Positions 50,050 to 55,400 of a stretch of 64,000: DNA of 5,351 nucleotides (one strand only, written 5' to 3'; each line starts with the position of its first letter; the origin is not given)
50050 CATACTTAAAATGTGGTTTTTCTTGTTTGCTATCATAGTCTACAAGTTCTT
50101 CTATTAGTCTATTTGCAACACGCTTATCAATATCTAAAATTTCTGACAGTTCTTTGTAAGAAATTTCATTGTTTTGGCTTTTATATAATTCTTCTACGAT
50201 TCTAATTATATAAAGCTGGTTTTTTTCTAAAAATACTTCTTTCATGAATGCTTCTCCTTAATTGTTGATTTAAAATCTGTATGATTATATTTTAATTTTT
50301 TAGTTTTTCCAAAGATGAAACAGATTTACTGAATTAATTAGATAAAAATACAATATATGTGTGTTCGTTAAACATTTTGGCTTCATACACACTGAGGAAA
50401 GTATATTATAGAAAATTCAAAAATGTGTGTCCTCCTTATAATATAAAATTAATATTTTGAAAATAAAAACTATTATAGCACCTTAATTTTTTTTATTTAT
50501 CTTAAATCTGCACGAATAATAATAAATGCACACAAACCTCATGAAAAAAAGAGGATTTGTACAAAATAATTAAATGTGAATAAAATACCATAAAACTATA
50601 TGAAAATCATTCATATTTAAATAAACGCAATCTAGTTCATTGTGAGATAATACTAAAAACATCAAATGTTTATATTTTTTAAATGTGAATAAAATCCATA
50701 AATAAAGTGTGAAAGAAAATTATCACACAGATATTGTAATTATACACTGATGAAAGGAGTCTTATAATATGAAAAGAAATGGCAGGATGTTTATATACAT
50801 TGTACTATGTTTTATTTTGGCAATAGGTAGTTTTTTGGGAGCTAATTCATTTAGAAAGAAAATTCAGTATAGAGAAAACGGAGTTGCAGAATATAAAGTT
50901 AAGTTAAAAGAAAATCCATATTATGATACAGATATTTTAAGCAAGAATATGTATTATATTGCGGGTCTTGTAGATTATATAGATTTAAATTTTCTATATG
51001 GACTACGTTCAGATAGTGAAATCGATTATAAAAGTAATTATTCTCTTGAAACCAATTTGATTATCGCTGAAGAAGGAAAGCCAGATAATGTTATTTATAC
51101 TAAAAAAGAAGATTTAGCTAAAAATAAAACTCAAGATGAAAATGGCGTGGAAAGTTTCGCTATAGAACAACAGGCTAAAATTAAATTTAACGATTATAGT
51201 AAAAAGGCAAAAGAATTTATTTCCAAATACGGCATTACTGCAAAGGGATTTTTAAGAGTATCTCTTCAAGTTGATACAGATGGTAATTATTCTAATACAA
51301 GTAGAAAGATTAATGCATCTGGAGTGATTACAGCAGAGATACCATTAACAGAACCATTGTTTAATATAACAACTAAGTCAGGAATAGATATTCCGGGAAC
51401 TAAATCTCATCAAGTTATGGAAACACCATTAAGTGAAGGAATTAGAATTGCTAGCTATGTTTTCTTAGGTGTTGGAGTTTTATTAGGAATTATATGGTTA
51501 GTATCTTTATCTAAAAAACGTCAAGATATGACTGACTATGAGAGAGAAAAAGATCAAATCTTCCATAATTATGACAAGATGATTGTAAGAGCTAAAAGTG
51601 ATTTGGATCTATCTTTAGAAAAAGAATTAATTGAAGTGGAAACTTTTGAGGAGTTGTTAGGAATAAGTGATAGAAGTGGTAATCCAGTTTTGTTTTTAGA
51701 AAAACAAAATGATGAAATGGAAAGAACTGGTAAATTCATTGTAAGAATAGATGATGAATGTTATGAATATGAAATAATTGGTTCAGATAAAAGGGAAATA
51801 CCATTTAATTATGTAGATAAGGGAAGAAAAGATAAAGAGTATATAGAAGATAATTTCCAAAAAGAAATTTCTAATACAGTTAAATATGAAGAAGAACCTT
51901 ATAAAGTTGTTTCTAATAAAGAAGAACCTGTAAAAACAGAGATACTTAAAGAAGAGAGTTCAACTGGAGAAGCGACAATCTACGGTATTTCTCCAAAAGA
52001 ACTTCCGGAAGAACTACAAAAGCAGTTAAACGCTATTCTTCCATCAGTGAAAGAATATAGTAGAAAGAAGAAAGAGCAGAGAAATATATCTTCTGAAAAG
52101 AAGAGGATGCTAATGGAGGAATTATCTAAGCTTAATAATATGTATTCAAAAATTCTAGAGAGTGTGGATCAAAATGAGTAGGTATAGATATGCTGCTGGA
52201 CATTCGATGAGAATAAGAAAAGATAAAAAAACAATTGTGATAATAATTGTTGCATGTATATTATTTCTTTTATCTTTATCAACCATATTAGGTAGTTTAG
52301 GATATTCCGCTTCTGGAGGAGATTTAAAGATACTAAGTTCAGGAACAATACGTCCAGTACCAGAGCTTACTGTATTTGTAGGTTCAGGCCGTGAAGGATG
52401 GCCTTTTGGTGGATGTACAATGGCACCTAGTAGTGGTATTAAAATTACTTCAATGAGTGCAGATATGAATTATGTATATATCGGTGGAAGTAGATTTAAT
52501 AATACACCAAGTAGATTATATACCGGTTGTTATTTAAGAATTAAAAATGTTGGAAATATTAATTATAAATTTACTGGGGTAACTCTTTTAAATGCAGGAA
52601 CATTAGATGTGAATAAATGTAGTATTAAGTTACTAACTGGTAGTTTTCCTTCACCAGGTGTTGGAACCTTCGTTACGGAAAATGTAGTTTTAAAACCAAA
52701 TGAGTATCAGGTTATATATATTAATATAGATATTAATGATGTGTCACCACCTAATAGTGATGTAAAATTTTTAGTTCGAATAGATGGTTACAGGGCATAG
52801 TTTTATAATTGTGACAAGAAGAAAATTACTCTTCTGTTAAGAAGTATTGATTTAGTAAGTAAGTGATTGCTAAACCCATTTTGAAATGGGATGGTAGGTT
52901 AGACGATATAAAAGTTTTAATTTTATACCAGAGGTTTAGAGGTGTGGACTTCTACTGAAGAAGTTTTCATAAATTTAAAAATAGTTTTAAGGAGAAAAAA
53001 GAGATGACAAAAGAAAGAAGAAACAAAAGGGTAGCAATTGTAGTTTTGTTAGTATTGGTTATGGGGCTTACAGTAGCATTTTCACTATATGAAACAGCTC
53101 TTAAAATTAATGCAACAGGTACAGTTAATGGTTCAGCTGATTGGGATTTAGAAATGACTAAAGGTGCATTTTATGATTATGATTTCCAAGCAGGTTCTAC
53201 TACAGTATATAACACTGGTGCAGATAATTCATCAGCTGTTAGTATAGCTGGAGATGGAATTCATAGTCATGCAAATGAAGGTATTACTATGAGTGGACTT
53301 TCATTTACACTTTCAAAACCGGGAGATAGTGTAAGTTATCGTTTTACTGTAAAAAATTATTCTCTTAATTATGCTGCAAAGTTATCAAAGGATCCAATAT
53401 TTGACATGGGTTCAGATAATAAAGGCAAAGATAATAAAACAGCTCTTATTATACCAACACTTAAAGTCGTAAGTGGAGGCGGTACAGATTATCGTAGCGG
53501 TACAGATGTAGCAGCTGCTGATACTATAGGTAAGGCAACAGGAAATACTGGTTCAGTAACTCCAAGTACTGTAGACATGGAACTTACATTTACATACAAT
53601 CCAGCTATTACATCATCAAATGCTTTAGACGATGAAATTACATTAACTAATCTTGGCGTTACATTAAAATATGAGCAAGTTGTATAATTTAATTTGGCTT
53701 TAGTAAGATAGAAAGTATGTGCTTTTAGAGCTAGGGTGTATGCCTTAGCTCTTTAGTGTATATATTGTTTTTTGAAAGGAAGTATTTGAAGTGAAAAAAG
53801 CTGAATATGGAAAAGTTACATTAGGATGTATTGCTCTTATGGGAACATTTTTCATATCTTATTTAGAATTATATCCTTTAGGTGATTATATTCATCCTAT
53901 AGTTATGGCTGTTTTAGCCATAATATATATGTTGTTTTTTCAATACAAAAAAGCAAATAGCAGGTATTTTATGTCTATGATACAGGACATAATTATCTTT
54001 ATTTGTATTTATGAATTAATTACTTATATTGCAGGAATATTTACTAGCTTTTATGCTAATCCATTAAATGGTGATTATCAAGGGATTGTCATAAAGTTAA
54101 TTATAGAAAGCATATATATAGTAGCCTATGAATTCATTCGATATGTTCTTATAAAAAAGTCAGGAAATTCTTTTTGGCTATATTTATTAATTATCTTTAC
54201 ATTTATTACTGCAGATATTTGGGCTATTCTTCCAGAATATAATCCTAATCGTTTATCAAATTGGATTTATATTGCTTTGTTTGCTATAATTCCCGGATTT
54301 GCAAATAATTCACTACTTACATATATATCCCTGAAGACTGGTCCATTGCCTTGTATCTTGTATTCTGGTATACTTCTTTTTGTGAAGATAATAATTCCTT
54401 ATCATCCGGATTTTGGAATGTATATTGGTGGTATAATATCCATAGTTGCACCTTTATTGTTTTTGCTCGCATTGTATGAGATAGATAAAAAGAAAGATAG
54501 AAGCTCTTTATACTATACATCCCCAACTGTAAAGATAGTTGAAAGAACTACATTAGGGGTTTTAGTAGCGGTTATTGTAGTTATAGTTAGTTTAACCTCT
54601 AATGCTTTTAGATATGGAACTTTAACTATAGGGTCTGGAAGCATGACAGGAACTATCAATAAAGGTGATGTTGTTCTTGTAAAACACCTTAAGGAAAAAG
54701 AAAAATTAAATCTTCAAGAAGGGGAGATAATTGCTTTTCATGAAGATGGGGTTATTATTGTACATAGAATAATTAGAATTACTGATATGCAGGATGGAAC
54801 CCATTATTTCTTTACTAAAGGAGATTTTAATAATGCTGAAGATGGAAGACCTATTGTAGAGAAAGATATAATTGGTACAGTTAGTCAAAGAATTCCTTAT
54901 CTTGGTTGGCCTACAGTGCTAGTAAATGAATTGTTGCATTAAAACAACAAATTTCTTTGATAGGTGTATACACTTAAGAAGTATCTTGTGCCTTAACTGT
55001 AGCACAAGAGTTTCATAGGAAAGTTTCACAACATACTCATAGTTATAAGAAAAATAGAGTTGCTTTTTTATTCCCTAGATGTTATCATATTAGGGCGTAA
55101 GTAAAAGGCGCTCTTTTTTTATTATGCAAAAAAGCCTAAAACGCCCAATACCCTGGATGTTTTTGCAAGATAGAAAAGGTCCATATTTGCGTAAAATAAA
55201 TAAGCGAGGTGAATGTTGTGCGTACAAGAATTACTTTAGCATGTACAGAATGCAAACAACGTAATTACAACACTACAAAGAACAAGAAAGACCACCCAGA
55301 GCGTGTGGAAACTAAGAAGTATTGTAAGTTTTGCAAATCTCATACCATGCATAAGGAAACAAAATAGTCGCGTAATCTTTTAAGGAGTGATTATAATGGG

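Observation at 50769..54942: Four-gene SipW-type peptidase / TasA-like secreted-protein operon next to a sortase pilus island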

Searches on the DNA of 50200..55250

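Call 75: search_rna_families(source=window, start=50200, end=55250, threshold=evalue, max_evalue=1)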
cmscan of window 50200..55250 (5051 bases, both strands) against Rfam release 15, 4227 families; matches with E-value up to 1: 0.
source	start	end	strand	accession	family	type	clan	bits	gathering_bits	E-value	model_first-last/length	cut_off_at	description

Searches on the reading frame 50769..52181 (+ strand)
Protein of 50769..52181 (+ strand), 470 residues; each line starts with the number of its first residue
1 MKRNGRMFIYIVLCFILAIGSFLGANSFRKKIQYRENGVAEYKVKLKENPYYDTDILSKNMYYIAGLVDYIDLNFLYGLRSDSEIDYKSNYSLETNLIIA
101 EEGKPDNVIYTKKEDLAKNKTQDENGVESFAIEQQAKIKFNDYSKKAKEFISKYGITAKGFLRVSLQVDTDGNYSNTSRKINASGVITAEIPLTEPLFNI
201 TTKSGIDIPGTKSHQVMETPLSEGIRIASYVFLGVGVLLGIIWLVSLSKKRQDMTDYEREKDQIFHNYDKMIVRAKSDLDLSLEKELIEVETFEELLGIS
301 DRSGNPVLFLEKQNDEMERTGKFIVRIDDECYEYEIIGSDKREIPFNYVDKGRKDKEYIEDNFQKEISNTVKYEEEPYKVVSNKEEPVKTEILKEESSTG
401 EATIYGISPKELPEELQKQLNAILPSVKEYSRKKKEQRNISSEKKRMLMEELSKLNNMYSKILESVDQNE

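Call 4: search_protein_families(library=pfam, proteins=[window:50769-52181:+], max_evalue=0.1)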
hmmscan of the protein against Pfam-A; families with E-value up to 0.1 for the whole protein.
window:50769-52181:+ (470 aa): 4 families
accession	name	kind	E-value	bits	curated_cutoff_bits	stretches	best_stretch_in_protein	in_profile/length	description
PF17231.7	DUF5305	-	2.1e-18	67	29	1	110-334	1-217/217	Family of unknown function (DUF5305)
PF05680.17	ATP-synt_E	-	0.034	14.7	22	1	222-264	7-49/83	ATP synthase E chain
PF20275.3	CTD10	-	0.037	15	28.1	1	115-156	9-50/134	C-terminal domain 10 of the ABC-three component (ABC-3C) systems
PF17673.6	DUF5532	-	0.047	14.2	26.4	0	403-440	44-81/92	Family of unknown function (DUF5532)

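Call 5: search_protein_families(library=ncbifam, proteins=[window:50769-52181:+], max_evalue=0.1)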
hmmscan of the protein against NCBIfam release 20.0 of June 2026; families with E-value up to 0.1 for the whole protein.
window:50769-52181:+ (470 aa): 0 families

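Call 17: find_related_loci(query=window:50769-52181:+, collection=genome_contigs, flank=8000)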
Query window:50769-52181:+ (470 aa) in genome_contigs; peptide patterns used: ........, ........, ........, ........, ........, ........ (x = any residue, [..] = any of these).
37 stretches matched a pattern, but none encodes a relative of the query by tblastn (E <= 1e-3).

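Call 19: find_homologous_proteins(query=window:50769-52181:+, max_evalue=0.001)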
Query window:50769-52181:+ (470 aa): 2 proteins with E <= 0.001 among 8000 candidates.
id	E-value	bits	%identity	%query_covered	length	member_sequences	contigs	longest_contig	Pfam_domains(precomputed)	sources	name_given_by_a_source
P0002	0.0e+0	1017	100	100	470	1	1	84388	PF17231.8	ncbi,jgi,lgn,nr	ncbi:MAG: DUF5305 domain-containing protein [Lachnospiraceae bacterium]|jgi:hypothetical protein|nr:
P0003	2.9e-10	58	25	64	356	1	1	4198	PF17231.8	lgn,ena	-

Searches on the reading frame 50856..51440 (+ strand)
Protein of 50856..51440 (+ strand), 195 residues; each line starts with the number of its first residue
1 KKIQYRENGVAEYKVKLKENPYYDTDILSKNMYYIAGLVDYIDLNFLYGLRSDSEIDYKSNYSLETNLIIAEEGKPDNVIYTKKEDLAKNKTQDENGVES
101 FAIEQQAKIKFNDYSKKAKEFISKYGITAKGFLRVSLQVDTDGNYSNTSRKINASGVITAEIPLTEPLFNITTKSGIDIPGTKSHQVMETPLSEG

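Call 77: search_protein_families(library=pfam, proteins=[window:50856-51440:+], max_evalue=0.01)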
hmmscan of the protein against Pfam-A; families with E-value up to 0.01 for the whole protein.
window:50856-51440:+ (195 aa): 2 families
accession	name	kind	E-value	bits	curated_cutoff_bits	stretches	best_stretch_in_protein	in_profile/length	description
PF17231.7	DUF5305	-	0.00019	21.4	29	1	81-188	1-105/217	Family of unknown function (DUF5305)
PF20275.3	CTD10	-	0.0058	17.6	28.1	1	86-128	9-51/134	C-terminal domain 10 of the ABC-three component (ABC-3C) systems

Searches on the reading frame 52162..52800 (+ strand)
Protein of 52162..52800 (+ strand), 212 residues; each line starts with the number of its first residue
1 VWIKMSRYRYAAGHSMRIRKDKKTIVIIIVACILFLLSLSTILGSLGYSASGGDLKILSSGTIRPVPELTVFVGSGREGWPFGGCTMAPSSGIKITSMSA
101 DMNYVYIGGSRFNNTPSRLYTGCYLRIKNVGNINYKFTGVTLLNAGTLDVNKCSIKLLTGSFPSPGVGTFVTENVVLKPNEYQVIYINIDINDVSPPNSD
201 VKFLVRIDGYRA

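Call 4: search_protein_families(library=pfam, proteins=[window:52162-52800:+], max_evalue=0.1)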
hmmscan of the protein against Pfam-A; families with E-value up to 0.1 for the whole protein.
window:52162-52800:+ (212 aa): 0 families

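Call 5: search_protein_families(library=ncbifam, proteins=[window:52162-52800:+], max_evalue=0.1)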
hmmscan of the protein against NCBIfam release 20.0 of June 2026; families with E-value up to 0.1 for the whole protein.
window:52162-52800:+ (212 aa): 1 family
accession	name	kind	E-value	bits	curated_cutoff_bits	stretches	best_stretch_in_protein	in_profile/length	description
TIGR02601.1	autotrns_rpt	repeat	0.044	13.6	19.85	0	137-151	18-32/32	beta strand repeat protein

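Call 12: search_solved_structures(query=window:52207-52800:+, max_evalue=10, show_alignments=2)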
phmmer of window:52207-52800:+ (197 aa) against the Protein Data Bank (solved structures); distinct sequences matched with E-value up to 10: 1.
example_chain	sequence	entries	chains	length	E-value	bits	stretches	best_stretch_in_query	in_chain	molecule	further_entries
6a8x_A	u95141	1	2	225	0.24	14.3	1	45-129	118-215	aromatic prenyltransferase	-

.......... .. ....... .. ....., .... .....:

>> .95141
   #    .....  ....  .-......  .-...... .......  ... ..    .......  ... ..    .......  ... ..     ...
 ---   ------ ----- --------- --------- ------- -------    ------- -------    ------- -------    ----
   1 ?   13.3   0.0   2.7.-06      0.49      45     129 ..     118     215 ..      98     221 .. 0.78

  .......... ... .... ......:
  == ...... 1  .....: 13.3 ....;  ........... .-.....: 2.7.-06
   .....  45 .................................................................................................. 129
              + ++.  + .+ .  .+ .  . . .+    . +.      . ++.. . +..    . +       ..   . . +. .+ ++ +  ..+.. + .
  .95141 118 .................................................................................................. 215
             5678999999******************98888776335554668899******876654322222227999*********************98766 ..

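Call 44: find_homologous_proteins(query=window:52207-52800:+, max_evalue=0.01)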
Query window:52207-52800:+ (197 aa): 1 proteins with E <= 0.01 among 118 candidates.
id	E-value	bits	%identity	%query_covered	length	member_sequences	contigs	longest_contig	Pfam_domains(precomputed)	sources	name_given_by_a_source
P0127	1.2e-124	431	100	100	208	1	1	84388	-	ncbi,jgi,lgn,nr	ncbi:MAG: hypothetical protein LBM02_09185 [Lachnospiraceae bacterium]|jgi:hypothetical protein|nr:h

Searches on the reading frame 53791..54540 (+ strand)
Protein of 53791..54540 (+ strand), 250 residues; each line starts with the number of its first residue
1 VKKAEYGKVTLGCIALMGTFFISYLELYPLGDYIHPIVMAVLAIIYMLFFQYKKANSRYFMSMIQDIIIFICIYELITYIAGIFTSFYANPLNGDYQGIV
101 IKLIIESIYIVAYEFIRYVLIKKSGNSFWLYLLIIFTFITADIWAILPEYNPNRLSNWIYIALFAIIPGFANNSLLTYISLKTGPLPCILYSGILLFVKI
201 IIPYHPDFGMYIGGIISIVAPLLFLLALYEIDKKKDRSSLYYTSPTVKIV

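Call 77: search_protein_families(library=pfam, proteins=[window:53791-54540:+], max_evalue=0.01)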
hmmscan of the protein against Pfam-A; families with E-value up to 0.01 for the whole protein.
window:53791-54540:+ (250 aa): 0 families

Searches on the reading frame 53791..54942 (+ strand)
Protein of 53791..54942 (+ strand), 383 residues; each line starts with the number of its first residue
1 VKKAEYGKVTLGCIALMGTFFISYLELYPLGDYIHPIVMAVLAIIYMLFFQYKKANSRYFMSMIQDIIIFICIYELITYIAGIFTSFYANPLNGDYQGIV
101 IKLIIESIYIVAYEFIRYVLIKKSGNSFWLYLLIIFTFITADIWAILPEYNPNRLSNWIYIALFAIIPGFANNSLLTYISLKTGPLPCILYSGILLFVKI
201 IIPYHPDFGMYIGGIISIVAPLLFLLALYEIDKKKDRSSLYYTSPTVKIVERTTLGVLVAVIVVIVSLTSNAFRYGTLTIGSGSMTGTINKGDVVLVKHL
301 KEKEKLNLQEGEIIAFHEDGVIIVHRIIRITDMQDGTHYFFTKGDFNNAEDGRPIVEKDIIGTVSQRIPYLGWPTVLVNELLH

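Call 4: search_protein_families(library=pfam, proteins=[window:53791-54942:+], max_evalue=0.1)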
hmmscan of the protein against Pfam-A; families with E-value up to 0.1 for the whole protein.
window:53791-54942:+ (383 aa): 2 families
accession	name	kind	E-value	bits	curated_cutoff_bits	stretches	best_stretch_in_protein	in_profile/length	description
PF10502.14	Peptidase_S26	-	7.6e-06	26.4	22.9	1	258-327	6-77/168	Signal peptidase, peptidase S26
PF00717.28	Peptidase_S24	-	3.4e-05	23.9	23.3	1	271-331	31-85/116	Peptidase S24-like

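Call 5: search_protein_families(library=ncbifam, proteins=[window:53791-54942:+], max_evalue=0.1)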
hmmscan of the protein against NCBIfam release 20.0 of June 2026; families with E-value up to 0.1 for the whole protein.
window:53791-54942:+ (383 aa): 6 families
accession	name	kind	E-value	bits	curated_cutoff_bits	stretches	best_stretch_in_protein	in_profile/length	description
TIGR02228.1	sigpep_I_arch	equivalog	3.2e-23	82.4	51.85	1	257-379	13-134/158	signal peptidase I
NF046067.1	SigPepSipWBacil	equivalog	1.6e-18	67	190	1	254-373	12-135/189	signal peptidase I SipW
TIGR02227.1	sigpep_I_bact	equivalog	1.7e-07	31.2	47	1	258-328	3-75/162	signal peptidase I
NF006248.0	PRK08386.1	subfamily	0.021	14.7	92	1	7-94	11-98/151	putative monovalent cation/H+ antiporter subunit B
TIGR02754.1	sod_Ni_protease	equivalog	0.028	14.9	63.25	1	283-350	6-70/90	nickel-type superoxide dismutase maturation protease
NF008114.0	PRK10861.1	equivalog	0.038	13.3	277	0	262-299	69-106/324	signal peptidase I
